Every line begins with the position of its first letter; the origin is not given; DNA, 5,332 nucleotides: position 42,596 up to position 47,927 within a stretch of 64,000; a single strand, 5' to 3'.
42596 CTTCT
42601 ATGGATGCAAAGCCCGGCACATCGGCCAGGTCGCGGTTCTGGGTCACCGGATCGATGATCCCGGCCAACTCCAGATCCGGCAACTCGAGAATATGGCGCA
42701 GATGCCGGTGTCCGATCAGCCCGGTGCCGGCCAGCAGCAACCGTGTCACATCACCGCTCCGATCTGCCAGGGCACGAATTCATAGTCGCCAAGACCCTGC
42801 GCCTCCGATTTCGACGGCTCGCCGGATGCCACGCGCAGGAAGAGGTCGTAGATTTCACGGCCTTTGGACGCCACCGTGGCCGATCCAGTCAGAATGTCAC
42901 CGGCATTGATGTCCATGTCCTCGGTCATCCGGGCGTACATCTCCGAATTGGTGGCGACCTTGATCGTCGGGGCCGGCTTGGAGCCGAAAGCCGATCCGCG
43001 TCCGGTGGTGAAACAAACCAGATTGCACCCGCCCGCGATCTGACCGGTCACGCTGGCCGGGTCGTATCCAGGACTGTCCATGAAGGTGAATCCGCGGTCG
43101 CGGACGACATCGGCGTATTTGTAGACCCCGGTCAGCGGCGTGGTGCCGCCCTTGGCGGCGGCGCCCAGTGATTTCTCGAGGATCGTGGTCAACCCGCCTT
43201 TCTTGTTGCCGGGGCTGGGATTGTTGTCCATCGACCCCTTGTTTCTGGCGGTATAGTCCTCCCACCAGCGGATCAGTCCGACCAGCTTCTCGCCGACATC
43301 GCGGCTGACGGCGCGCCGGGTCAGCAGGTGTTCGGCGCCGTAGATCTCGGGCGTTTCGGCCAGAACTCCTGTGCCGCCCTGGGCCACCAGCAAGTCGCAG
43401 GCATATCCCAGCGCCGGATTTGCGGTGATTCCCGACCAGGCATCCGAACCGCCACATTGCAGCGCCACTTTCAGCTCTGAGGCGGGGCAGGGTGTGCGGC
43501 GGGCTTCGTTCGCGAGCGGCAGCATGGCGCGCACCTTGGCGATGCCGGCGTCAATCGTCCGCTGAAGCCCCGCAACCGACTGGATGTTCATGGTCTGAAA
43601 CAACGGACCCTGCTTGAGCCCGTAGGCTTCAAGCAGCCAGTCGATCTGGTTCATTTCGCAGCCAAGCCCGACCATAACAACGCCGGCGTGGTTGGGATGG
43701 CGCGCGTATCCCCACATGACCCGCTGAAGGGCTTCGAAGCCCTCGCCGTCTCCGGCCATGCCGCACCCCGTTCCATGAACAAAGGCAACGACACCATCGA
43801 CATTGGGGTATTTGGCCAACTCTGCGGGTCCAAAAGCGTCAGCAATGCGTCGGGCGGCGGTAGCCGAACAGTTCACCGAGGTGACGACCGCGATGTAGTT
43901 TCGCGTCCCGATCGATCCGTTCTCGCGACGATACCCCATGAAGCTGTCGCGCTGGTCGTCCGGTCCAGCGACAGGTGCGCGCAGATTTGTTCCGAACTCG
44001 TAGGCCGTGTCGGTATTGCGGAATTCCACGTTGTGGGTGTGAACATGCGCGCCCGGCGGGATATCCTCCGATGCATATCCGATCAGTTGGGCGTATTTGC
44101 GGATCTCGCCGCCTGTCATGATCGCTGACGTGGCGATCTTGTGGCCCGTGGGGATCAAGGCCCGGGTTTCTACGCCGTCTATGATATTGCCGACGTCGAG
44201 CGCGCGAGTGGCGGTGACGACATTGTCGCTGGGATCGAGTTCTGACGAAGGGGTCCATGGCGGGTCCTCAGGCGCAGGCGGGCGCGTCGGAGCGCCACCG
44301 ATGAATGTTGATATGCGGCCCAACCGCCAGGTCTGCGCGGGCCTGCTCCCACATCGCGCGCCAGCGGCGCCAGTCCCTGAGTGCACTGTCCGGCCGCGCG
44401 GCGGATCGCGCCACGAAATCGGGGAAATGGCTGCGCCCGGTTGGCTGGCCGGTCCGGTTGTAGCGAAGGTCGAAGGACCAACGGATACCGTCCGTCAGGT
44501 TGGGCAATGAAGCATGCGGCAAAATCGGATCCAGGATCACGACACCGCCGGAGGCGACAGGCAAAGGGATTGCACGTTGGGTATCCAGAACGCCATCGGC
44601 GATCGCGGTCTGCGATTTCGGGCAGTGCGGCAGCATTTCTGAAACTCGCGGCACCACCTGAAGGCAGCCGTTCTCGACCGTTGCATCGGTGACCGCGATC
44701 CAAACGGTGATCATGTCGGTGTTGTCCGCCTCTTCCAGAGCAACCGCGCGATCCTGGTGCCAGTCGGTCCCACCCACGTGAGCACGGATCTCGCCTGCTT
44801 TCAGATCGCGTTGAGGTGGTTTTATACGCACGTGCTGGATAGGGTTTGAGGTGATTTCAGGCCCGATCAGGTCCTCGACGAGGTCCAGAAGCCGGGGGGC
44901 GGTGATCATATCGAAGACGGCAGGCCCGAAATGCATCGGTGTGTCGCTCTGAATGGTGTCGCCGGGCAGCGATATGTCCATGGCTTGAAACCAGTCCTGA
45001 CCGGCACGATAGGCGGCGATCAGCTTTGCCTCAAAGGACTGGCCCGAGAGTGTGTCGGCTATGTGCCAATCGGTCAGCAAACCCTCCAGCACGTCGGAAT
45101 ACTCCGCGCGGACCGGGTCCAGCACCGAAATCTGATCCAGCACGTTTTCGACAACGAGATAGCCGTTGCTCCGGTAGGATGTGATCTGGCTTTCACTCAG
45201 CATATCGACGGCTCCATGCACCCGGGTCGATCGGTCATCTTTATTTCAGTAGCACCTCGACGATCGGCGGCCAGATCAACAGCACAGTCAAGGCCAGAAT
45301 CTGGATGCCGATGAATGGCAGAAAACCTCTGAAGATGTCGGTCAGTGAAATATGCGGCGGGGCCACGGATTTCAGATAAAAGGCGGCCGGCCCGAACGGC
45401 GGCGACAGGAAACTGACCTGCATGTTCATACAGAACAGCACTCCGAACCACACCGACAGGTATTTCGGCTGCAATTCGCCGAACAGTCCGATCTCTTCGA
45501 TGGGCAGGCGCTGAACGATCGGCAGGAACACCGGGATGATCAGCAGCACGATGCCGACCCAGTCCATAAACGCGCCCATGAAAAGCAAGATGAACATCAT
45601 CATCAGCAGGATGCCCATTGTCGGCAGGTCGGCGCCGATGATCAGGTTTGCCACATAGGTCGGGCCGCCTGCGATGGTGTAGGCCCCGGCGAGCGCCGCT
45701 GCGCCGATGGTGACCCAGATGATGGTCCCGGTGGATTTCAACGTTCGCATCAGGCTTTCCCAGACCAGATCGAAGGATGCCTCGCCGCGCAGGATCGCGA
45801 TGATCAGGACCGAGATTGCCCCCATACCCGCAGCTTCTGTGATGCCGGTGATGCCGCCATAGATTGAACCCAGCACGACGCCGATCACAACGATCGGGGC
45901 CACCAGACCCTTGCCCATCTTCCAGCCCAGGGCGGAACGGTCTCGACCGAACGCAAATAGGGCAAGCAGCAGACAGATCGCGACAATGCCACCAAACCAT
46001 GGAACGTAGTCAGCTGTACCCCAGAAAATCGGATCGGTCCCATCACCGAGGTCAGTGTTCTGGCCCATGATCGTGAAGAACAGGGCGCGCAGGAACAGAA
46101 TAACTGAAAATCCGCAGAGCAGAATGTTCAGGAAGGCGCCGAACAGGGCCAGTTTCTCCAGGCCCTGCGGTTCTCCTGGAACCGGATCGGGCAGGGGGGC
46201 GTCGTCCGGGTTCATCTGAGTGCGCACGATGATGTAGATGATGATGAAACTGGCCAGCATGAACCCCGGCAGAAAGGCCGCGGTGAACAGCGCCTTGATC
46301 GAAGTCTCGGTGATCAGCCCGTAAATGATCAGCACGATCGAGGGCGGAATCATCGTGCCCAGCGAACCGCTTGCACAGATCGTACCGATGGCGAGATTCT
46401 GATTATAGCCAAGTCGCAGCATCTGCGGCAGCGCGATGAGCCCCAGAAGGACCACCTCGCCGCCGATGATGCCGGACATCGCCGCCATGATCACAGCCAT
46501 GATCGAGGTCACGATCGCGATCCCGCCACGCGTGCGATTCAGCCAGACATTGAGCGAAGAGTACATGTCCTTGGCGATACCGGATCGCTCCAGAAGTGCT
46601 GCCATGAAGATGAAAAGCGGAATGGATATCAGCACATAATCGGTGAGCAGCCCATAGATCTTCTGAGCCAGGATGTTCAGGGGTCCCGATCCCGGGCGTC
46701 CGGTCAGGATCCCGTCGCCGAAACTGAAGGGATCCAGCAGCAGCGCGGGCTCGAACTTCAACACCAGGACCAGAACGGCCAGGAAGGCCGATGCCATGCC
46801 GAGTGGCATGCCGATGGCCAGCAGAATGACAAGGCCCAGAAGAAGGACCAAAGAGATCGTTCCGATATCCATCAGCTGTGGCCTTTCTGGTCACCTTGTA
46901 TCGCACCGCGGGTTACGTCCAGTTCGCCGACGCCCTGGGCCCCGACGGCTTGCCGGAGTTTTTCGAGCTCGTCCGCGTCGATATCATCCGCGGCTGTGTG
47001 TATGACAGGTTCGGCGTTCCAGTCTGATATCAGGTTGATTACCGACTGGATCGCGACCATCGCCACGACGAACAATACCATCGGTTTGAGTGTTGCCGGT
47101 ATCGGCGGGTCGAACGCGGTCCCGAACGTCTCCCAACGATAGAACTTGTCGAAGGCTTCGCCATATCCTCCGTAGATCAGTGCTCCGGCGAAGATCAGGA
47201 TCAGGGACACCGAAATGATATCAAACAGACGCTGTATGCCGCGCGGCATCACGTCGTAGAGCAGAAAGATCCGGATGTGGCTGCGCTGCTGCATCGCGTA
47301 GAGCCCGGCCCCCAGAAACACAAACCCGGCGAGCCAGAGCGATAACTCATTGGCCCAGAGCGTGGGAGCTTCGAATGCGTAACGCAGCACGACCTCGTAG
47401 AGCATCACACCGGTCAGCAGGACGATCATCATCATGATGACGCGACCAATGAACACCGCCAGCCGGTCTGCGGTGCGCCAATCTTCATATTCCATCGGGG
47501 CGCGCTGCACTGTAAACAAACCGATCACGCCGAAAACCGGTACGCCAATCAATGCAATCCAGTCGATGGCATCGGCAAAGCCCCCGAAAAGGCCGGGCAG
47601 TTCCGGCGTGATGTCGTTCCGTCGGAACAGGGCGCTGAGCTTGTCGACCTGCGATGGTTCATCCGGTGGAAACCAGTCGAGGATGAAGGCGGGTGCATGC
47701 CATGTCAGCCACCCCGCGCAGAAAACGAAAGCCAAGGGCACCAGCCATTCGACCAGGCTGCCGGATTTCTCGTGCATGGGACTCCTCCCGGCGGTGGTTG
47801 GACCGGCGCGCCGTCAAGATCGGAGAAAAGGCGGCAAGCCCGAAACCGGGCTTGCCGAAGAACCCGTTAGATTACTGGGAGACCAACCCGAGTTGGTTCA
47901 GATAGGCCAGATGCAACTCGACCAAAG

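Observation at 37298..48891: Candidate new pathway: TRAP-fed sugar-acid operon with two PhyH-type Fe(II)/2OG dioxygenases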

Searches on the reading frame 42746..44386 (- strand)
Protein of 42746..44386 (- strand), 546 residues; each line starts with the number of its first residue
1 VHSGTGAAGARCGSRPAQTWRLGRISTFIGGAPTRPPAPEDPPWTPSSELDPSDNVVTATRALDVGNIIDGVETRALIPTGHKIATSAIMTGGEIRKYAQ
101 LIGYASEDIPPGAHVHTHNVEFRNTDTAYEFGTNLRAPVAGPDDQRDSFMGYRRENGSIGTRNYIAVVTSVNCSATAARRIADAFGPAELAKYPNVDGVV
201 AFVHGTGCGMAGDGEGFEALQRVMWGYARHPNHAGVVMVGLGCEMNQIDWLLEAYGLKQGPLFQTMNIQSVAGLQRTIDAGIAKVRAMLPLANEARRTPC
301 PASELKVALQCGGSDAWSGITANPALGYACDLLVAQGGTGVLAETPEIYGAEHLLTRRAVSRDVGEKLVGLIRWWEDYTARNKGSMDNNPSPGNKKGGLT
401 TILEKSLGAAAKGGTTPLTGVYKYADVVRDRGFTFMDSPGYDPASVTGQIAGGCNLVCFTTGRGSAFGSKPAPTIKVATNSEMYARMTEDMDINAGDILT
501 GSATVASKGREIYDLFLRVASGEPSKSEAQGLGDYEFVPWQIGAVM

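Call 4: search_protein_families(library=pfam, proteins=[window:42746-44386:-])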
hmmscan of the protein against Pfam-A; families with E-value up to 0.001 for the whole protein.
window:42746-44386:- (546 aa): 3 families
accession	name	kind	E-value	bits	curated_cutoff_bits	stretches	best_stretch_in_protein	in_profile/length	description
PF20629.2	GD_AH_C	-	7.7e-102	340.2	26.8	1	302-544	1-241/242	D-galactarate/Altronate dehydratase, C-terminal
PF04295.18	GD_AH_second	-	1.1e-45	155.4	27.3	1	151-292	1-135/136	D-galactarate dehydratase/Altronate hydrolase, second domain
PF08666.17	SAF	-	1.1e-08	35.9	21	1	54-121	1-63/63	SAF domain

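Call 5: search_protein_families(library=ncbifam, proteins=[window:42746-44386:-])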
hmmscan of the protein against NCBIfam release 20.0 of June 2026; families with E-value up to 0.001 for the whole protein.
window:42746-44386:- (546 aa): 1 family
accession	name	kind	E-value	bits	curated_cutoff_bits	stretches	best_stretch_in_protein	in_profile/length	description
TIGR03248.1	galactar-dH20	equivalog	1.3e-110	370.3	730.85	1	51-524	6-485/507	galactarate dehydratase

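Call 46: search_solved_structures(query=window:42746-44260:-, max_evalue=0.00001)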
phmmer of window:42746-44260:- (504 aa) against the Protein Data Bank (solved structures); distinct sequences matched with E-value up to 0.00001: 3.
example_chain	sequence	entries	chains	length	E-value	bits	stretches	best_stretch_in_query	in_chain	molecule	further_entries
6u7l_A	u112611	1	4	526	9.9e-94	318.2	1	17-484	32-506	Galactarate dehydratase (L-threo-forming)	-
3k3s_A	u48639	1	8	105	2.7e-06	29.8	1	12-78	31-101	Altronate hydrolase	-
3laz_A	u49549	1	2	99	7.2e-06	28.4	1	16-74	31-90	D-galactarate dehydratase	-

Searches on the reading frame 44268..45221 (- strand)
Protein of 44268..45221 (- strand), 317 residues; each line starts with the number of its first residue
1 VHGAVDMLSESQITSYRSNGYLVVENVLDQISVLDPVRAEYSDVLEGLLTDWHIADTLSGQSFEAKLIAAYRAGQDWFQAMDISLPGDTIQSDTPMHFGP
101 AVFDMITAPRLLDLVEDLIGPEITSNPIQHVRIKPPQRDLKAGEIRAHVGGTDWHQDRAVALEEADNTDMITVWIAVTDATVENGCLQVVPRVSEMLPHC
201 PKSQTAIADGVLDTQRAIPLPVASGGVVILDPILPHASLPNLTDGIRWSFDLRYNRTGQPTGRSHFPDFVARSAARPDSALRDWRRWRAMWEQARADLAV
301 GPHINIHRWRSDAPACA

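Call 4: search_protein_families(library=pfam, proteins=[window:44268-45221:-])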
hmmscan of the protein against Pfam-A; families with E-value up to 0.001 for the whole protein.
window:44268-45221:- (317 aa): 1 family
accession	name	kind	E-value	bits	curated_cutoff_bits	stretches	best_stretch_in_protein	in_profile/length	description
PF05721.19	PhyH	-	6.2e-24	85.9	22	1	16-247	1-211/213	Phytanoyl-CoA dioxygenase (PhyH)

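Call 5: search_protein_families(library=ncbifam, proteins=[window:44268-45221:-])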
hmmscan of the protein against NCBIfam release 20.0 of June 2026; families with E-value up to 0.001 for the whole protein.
window:44268-45221:- (317 aa): 2 families
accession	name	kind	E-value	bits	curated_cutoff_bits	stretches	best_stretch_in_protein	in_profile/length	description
TIGR01762.1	chlorin-enz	subfamily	1.1e-11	44.6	226.3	1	105-193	70-156/288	chlorinating enzyme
NF052437.1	MPhHdxlPhnYGIM8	equivalog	1.1e-08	34.8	500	1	150-259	112-218/260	methylphosphonate hydroxylase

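Call 15: search_solved_structures(query=window:44268-45221:-, max_evalue=0.001)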
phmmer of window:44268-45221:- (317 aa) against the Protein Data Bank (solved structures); distinct sequences matched with E-value up to 0.001: 11.
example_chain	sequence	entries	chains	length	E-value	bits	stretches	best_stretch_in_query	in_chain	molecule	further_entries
4xab_A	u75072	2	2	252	1.4e-09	40.7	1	151-252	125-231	EvdO2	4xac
2opw_A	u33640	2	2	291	1.3e-07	34.3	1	148-253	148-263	PHYHD1 protein | Phytanoyl-CoA dioxygenase domain-containing protein 1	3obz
2fct_A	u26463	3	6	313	1.1e-05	28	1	104-196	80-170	syringomycin biosynthesis enzyme 2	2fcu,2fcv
4xaa_A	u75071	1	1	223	2e-05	27.1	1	152-255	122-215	Putative oxygenase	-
7dzz_A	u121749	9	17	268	0.00012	24.6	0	6-41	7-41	Phytanoyl-CoA dioxygenase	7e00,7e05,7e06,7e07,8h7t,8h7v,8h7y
7e01_A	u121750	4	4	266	0.00012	24.5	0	6-41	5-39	Phytanoyl-CoA dioxygenase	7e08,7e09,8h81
7dt0_A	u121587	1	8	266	0.00015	24.3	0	6-41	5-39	Phytanoyl-CoA dioxygenase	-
2a1x_A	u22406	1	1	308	0.00017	24.1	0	102-251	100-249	Phytanoyl-CoA dioxygenase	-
6zyk_A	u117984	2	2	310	0.00025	23.5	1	109-255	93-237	Monooxygenase | Uncharacterized protein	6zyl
6ec3_A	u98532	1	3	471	0.00058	22.3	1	149-249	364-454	Methyltransferase domain-containing protein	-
5epa_A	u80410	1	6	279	0.00064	22.2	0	163-254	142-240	SnoK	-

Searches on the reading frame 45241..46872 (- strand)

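Call 4: search_protein_families(library=pfam, proteins=[window:45241-46872:-])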
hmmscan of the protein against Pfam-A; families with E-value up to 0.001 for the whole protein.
window:45241-46872:- (543 aa): 1 family
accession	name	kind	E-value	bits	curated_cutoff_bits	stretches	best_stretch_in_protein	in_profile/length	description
PF06808.19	DctM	-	8.2e-67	226.3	23.8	1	12-535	2-411/413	Tripartite ATP-independent periplasmic transporter, DctM component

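Call 5: search_protein_families(library=ncbifam, proteins=[window:45241-46872:-])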
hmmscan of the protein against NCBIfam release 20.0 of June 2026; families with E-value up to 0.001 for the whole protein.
window:45241-46872:- (543 aa): 3 families
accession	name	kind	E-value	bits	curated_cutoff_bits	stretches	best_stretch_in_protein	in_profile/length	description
TIGR00786.1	dctM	subfamily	1e-71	241.9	268.45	2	66-263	25-216/405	TRAP transporter large permease subunit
NF011634.1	PRK15060.1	equivalog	4.3e-26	91.9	800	2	66-212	41-187/425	2,3-diketo-L-gulonate TRAP transporter large permease YiaN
TIGR02123.1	TRAP_fused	subfamily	2.3e-07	29.9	320.65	1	70-434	157-448/615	TRAP transporter fused permease subunit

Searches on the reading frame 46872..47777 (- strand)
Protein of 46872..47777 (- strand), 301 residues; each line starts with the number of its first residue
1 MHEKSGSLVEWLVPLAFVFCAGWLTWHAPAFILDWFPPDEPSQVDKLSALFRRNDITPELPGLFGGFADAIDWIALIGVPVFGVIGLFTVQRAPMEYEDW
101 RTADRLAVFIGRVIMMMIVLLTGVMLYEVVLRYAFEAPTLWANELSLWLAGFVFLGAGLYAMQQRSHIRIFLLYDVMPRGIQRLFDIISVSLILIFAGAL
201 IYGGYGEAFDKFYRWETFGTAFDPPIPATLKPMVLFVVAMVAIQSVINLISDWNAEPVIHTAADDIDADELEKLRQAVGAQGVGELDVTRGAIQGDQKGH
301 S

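Call 4: search_protein_families(library=pfam, proteins=[window:46872-47777:-])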
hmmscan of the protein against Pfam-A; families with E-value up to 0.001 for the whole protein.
window:46872-47777:- (301 aa): 1 family
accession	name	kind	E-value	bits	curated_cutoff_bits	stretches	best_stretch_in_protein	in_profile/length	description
PF04290.18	DctQ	-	3.1e-21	76.1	28.3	1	121-250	1-130/132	Tripartite ATP-independent periplasmic transporters, DctQ component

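Call 5: search_protein_families(library=ncbifam, proteins=[window:46872-47777:-])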
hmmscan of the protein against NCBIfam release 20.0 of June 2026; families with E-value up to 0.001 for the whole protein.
window:46872-47777:- (301 aa): 1 family
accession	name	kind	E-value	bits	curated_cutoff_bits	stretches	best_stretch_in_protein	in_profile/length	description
NF007374.1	PRK09877.1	equivalog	8.2e-09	36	260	1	113-223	8-115/157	2,3-diketo-L-gulonate TRAP transporter small permease YiaM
